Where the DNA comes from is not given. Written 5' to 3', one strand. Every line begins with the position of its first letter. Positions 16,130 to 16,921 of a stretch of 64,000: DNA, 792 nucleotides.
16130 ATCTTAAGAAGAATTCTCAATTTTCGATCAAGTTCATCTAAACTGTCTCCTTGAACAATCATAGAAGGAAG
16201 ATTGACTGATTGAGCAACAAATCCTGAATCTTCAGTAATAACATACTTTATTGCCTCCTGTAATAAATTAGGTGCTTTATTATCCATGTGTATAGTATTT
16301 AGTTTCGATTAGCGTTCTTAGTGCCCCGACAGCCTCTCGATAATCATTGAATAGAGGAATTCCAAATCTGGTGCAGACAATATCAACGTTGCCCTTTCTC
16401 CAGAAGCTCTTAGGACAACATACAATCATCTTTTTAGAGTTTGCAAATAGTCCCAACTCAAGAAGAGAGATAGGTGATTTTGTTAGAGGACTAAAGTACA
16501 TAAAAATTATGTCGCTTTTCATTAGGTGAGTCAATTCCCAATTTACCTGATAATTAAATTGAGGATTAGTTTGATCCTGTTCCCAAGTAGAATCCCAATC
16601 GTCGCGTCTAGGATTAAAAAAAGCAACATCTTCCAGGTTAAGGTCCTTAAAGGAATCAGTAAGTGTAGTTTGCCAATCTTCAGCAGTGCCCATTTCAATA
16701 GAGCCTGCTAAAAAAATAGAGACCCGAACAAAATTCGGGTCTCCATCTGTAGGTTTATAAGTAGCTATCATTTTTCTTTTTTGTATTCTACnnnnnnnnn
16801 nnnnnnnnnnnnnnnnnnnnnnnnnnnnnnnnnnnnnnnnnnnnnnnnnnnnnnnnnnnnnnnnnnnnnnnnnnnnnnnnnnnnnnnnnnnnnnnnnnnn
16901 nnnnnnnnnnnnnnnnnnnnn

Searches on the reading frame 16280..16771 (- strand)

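Call 66: search_protein_families(library=pfam, proteins=[window:16280-16771:-], max_evalue=0.01)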
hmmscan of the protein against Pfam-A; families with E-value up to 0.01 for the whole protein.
window:16280-16771:- (163 aa): 1 family
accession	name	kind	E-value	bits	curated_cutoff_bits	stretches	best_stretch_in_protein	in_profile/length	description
PF15891.11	Nuc_deoxyri_tr2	-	5.9e-36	123.4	30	1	17-123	2-105/105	Nucleoside 2-deoxyribosyltransferase like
